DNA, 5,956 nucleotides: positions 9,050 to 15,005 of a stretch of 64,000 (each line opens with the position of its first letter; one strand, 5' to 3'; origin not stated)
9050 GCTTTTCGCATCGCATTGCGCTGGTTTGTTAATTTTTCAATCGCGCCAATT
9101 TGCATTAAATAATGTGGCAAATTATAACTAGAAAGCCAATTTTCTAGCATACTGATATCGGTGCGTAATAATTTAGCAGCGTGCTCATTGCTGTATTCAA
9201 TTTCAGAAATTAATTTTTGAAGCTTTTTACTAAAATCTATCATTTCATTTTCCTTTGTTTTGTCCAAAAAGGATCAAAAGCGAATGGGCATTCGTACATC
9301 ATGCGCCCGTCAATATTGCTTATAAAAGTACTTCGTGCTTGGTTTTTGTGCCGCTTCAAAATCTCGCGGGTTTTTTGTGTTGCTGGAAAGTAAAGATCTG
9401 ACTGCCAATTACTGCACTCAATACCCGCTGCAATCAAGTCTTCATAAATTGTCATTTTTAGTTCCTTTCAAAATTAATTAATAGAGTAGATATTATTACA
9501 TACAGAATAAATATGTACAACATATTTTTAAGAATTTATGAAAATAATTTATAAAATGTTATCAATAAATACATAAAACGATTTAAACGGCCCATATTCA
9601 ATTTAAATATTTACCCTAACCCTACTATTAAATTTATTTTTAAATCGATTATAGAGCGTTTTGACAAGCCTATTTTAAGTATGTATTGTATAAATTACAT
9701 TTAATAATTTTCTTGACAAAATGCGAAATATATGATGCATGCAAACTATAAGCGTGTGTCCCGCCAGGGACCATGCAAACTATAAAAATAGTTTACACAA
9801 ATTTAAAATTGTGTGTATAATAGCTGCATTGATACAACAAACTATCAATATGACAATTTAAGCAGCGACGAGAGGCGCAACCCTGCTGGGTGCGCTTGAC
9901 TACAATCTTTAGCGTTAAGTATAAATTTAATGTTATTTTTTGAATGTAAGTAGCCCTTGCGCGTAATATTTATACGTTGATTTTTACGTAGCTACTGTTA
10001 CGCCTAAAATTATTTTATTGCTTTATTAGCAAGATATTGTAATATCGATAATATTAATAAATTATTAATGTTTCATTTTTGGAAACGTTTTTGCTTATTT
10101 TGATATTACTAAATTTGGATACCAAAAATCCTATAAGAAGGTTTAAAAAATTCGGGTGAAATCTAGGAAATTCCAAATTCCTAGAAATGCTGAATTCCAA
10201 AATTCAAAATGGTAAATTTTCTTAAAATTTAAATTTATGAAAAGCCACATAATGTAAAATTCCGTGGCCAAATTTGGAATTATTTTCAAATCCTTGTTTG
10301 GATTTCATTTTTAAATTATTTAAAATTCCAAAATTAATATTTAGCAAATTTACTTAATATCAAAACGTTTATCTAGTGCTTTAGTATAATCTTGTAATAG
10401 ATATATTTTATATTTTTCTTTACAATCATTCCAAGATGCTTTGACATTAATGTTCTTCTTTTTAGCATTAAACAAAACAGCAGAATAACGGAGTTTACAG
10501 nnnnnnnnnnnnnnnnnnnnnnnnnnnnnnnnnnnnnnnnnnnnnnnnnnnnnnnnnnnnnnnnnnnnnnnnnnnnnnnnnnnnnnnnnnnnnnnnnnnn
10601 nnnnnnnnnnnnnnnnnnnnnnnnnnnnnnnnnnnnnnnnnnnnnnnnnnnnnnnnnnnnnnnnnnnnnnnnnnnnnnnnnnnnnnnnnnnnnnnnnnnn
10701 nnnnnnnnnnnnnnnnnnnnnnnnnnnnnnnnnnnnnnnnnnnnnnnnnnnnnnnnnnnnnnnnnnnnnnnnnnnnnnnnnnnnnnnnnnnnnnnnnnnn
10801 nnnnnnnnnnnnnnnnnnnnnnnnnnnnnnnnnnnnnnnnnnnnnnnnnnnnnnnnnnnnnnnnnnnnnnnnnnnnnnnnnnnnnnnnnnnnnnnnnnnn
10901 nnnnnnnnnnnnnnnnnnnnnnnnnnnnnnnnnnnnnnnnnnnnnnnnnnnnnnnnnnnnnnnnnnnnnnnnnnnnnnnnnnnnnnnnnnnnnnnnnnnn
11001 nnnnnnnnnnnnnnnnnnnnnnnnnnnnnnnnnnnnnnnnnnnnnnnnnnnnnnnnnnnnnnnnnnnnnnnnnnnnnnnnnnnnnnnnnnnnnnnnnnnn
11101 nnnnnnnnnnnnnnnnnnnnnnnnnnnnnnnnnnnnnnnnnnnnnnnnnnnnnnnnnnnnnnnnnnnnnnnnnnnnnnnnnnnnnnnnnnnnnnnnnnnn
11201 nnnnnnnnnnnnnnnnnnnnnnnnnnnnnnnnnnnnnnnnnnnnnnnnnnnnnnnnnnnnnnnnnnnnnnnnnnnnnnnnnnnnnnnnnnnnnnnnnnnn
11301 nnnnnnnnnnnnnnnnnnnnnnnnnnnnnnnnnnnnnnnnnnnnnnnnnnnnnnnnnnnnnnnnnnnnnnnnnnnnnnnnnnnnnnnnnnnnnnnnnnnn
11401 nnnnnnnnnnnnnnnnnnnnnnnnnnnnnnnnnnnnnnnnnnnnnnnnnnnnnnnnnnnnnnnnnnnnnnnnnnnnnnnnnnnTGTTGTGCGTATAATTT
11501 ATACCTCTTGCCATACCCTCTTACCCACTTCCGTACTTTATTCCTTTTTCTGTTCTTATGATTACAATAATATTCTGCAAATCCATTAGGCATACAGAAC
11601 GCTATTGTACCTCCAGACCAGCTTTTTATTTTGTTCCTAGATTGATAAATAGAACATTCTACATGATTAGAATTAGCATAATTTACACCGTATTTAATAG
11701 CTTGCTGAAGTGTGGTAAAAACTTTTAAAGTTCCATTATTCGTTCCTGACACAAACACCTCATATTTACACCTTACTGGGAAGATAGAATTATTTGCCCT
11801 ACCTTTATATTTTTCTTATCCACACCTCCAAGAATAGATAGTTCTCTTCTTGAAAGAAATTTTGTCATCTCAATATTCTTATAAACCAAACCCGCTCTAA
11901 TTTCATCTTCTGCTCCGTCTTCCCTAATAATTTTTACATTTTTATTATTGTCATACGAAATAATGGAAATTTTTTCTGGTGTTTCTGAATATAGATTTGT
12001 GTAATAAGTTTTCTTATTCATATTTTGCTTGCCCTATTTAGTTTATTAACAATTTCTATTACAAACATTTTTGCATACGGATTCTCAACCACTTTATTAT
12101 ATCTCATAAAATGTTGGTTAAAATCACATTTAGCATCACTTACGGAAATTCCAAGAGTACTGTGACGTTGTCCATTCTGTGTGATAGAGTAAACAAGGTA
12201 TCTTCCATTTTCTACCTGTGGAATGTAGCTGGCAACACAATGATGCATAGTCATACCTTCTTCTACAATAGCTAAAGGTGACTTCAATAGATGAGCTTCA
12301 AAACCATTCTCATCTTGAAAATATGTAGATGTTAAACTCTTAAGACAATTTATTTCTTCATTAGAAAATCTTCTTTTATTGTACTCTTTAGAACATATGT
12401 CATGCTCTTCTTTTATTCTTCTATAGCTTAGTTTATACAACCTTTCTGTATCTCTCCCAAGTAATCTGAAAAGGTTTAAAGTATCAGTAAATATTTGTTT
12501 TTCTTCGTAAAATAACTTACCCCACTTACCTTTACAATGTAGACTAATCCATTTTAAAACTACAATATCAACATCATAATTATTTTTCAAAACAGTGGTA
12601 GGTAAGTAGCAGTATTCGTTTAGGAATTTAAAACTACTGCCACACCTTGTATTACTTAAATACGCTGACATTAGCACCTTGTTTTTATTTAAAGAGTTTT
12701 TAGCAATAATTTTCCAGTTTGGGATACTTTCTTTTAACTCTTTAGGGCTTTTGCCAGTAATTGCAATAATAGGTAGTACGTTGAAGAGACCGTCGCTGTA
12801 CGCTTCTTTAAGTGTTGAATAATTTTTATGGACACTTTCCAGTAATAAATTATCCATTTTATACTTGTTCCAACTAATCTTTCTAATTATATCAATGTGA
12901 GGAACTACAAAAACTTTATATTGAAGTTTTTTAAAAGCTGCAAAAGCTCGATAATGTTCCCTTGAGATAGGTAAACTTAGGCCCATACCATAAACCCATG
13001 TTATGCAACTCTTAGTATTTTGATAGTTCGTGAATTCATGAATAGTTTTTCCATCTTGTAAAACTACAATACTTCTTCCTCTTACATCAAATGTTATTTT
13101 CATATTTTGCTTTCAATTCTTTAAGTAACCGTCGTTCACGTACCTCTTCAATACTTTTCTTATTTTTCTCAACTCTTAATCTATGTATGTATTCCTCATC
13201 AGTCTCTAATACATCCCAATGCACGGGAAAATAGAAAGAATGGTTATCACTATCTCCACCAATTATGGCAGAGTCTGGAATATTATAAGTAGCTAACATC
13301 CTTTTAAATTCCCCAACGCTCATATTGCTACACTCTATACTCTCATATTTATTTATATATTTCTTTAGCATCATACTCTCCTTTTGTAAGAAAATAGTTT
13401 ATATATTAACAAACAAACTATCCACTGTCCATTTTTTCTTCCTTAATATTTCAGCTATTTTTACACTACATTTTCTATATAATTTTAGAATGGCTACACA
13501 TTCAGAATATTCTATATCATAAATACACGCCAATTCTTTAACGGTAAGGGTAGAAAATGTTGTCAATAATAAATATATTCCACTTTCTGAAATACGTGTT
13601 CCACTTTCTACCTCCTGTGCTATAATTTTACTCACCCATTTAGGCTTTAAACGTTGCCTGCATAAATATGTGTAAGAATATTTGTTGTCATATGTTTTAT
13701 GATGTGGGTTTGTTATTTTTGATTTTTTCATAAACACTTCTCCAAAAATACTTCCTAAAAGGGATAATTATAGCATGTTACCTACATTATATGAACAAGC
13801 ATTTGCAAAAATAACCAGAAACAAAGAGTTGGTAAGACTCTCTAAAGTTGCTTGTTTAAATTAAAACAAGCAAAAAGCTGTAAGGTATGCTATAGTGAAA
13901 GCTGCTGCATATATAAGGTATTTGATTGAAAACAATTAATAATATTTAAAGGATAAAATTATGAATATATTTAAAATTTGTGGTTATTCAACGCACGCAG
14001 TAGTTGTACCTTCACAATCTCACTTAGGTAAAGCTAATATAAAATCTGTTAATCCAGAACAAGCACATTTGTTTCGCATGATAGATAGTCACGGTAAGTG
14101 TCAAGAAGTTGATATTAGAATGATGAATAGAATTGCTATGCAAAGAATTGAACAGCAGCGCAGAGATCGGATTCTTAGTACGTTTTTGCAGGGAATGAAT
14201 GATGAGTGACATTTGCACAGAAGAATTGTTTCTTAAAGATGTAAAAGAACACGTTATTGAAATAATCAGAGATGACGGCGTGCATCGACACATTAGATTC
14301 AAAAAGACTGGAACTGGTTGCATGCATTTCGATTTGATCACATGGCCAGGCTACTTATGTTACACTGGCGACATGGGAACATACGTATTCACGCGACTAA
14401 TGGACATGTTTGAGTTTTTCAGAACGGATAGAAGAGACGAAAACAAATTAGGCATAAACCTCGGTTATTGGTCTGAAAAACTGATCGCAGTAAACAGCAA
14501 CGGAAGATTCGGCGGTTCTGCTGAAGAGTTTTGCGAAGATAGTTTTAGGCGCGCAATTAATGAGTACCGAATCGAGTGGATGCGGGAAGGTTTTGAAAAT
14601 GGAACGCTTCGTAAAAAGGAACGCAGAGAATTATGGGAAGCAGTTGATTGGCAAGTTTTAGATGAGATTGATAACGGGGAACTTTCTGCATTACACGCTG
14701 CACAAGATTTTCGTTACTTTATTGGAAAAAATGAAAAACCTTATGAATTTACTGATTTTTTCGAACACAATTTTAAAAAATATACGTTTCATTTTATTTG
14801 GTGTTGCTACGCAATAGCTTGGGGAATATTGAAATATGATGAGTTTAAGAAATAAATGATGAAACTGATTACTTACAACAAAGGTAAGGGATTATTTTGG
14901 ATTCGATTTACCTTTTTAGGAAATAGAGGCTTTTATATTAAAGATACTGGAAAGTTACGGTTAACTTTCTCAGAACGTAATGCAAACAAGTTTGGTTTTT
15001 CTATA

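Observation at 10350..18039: Three polynucleotide ligases (Rnl1-like, Rnl2-like, ATP-dependent DNA ligase) but no polynucleotide kinase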

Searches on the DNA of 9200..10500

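Call 38: search_rna_families(source=window, start=9200, end=10500, threshold=evalue, max_evalue=1)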
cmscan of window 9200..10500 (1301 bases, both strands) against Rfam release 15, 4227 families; matches with E-value up to 1: 1.
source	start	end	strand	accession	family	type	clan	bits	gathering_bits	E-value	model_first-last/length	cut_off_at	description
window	10283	10316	-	RF01320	CRISPR-DR7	Gene; CRISPR;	CL00015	21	37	0.38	1-37/37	no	CRISPR RNA direct repeat element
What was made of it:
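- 9456..10349 (.): 895-bp non-coding, 26% GC, hypervariable gap directly downstream of Rnl1, at the position where most relatives carry Pnk. No Rfam family (call 38).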

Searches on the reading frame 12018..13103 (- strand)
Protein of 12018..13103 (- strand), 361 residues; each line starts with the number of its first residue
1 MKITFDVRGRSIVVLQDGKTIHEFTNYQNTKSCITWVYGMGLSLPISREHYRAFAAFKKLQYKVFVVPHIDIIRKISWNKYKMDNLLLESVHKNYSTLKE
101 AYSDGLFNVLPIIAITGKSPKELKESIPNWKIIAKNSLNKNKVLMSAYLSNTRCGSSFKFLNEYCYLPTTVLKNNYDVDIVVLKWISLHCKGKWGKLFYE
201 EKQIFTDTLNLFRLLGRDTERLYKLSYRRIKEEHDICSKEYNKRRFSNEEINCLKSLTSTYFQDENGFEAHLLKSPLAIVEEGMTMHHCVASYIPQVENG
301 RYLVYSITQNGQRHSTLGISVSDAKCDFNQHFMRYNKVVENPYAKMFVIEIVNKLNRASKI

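Call 3: search_protein_families(library=pfam, proteins=[window:12018-13103:-], max_evalue=0.01)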
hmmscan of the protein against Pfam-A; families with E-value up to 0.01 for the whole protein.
window:12018-13103:- (361 aa): 1 family
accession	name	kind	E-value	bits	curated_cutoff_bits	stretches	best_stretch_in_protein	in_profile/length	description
PF14284.11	PcfJ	-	1e-12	48.5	25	1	205-345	2-144/147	PcfJ-like protein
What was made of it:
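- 11462..13737 (-): Five genes upstream of Rnl1 in the same leftward unit: 112 aa, 95 aa, a PcfJ-like 361-aa protein (12018-13103), 82 aa and 98 aa. They are neighbours of Rnl1, not a demonstrated functional partner. PF14284 E 1e-12 (call 3).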

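Call 4: search_protein_families(library=phrogs, proteins=[window:12018-13103:-], max_evalue=0.001)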
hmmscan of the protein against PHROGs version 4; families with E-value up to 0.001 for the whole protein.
window:12018-13103:- (361 aa): 3 families
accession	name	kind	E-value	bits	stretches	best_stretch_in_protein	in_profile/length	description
phrog_3169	-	unknown function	1.3e-08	35.3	1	228-301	338-414/474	-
phrog_8470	-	unknown function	4.7e-07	30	1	202-301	391-497/567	-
phrog_16315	-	unknown function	1e-05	25.4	1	200-330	364-492/532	-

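Call 81: search_protein_representatives(protein=window:12018-13103:-)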
Query: 361 residues. Proteins with E-value up to 0.001 (for the whole library): 676; up to 1e-10: 342; up to 1e-30: 45. The best 150 are listed.
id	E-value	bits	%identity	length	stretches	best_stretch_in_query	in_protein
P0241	9.0e-238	804.6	98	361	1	1-361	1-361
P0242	8.0e-57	209.5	42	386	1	53-356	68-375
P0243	6.6e-53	196.6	41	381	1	54-358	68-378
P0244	8.4e-53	196.3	41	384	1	54-357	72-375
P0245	8.9e-53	196.2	40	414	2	54-321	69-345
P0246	2.1e-52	195.0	39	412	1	10-356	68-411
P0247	1.1e-51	192.6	40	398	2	54-324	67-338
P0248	3.3e-50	187.7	36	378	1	50-357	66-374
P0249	1.7e-48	182.1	38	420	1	53-355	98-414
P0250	2.1e-48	181.8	38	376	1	47-358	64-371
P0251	5.8e-47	177.1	38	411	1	53-356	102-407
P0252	3.1e-46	174.7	43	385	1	54-322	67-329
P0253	3.5e-46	174.5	38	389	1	54-324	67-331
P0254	7.9e-44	166.8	38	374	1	52-357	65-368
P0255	1.0e-43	166.4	39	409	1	54-320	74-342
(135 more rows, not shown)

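Call 89: predict_structure(alignment_id=A5)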
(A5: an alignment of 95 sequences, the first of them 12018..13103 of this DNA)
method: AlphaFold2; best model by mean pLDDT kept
length: 361 residues; sequences in the alignment: 95
mean_pLDDT: 93.8   pTM: 0.81
mean pLDDT of the five models: 93.8, 93.6, 93.1, 93.1, 92.8
residues with pLDDT >= 90: 321; 70-90: 31; 50-70: 7; < 50: 2
segments of 3 or more residues with pLDDT < 50: none
pLDDT, mean of each block of 10 residues (from residue 1): 93 95 96 95 92 96 96 87 90 98 98 97 96 97 93 74 95 92 95 81 95 95 97 95 92 94 98 97 95 95 98 98 95 98 98 89 39
secondary structure, 60 per line:
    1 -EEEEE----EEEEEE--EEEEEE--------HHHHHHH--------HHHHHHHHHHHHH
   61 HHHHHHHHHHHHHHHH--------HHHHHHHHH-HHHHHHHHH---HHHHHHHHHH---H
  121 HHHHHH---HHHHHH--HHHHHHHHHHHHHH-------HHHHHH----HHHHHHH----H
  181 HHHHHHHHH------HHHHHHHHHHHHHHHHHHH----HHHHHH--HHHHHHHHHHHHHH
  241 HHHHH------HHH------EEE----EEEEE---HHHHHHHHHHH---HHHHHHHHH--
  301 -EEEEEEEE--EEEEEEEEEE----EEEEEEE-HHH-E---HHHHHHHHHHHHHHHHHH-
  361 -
elements in order: E2-6 E11-16 E19-24 H33-39 H48-76 H85-93 H95-103 H107-116 H120-126 H130-135 H138-151 H159-164 H169-175 H180-189 H196-214 H219-224 H227-245 E261-263 E268-272 H276-286 H290-298 E302-309 E312-321 E326-332 H342-359
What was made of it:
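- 11462..13737 (-): AF2 model with pLDDT 93.8 (call 89).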

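Call 99: fold_search(model_id=the predicted structure, library=pdb)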
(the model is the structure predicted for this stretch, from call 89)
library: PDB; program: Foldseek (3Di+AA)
matches with E <= 10: 515; with E <= 0.001: 0
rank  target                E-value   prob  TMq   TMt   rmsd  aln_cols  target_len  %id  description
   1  6wqb                  6.9e-02  1.00  0.21  0.25   5.3       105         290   12  Crystal structure of VipF from Legionella hackeliae in complex with acetyl-CoA (released 2021-11-10)
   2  3frm_D                1.1e-01  0.99  0.20  0.27   9.1       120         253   11  The crystal structure of a functionally unknown conserved protein from Staphylococcus epidermidis ATCC 12228. (released 2009-01-27)
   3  8gxk_C                1.2e-01  0.99  0.20  0.36   4.0       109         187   12  Pseudomonas jinjuensis N-acetyltransferase (released 2022-10-12)
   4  3frm_A                1.4e-01  0.93  0.19  0.25   8.6       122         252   13  The crystal structure of a functionally unknown conserved protein from Staphylococcus epidermidis ATCC 12228. (released 2009-01-27)
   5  6wqc                  1.4e-01  1.00  0.23  0.27   3.8       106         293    9  Crystal structure of VipF from Legionella hackeliae in complex with CoA (released 2021-11-10)
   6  1yre_B                1.9e-01  0.98  0.20  0.35   4.9       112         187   11  Hypothetical protein PA3270 from Pseudomonas aeruginosa in complex with CoA (released 2005-02-15)
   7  2q7b                  1.9e-01  0.97  0.21  0.39   4.7       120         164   18  Crystal structure of acetyltransferase (NP_689019.1) from Streptococcus agalactiae 2603 at 2.00 A resolution (released 2007-06-26)
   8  1yre_A                2.0e-01  0.96  0.19  0.34   5.5       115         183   10  Hypothetical protein PA3270 from Pseudomonas aeruginosa in complex with CoA (released 2005-02-15)
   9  1xf8                  2.0e-01  0.94  0.20  0.22  12.6       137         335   14  Crystal Structure of Weissella viridescens FemX (Y254F) Mutant (released 2005-05-31)
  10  3f0a                  2.0e-01  0.72  0.16  0.31  14.5       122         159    9  Structure of a putative n-acetyltransferase (ta0374) in complex with acetyl-coa from thermoplasma acidophilum (released 2008-11-11)
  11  8gxj_C                2.3e-01  1.00  0.23  0.41   3.4       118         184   12  Pseudomonas aeruginosa N-acetyltransferase domain-containing protein PA3270 (released 2022-10-12)
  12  2zxv_A                2.3e-01  0.96  0.20  0.35   4.9       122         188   10  Crystal structure of putative acetyltransferase from T. thermophilus HB8 (released 2009-02-17)
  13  3fix_A                2.3e-01  0.93  0.16  0.31   5.9        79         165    9  Crystal structure of a putative n-acetyltransferase (ta0374) from thermoplasma acidophilum (released 2009-01-13)
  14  5isv_B                2.5e-01  0.99  0.21  0.44   3.5        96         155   10  Crystal structure of the ribosomal-protein-S18-alanine N-acetyltransferase from Escherichia coli (released 2016-04-13)
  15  8gxj_B                2.6e-01  0.98  0.21  0.38   4.2       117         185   10  Pseudomonas aeruginosa N-acetyltransferase domain-containing protein PA3270 (released 2022-10-12)
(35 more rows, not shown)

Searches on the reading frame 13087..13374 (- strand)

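Call 3: search_protein_families(library=pfam, proteins=[window:13087-13374:-], max_evalue=0.01)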
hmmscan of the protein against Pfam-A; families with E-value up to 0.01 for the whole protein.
window:13087-13374:- (95 aa): 0 families

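Call 4: search_protein_families(library=phrogs, proteins=[window:13087-13374:-], max_evalue=0.001)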
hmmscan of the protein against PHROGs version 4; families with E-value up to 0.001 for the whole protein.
window:13087-13374:- (95 aa): 1 family
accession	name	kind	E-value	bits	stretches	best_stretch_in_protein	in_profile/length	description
phrog_25568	-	unknown function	0.00024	22.5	1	10-88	12-91/109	-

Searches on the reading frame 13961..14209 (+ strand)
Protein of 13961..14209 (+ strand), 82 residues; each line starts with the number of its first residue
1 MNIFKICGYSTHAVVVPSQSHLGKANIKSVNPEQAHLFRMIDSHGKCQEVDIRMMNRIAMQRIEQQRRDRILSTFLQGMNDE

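Call 106: search_protein_families(library=pfam, proteins=[window:13961-14209:+], max_evalue=0.01)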
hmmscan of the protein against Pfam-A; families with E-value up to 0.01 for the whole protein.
window:13961-14209:+ (82 aa): 0 families

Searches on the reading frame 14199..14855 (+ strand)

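Call 3: search_protein_families(library=pfam, proteins=[window:14199-14855:+], max_evalue=0.01)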
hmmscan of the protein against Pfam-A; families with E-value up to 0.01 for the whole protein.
window:14199-14855:+ (218 aa): 0 families

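Call 4: search_protein_families(library=phrogs, proteins=[window:14199-14855:+], max_evalue=0.001)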
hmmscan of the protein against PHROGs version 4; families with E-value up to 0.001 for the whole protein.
window:14199-14855:+ (218 aa): 1 family
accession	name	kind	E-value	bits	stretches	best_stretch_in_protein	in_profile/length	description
phrog_4657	-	unknown function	4.4e-57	194.6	1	9-216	11-210/221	-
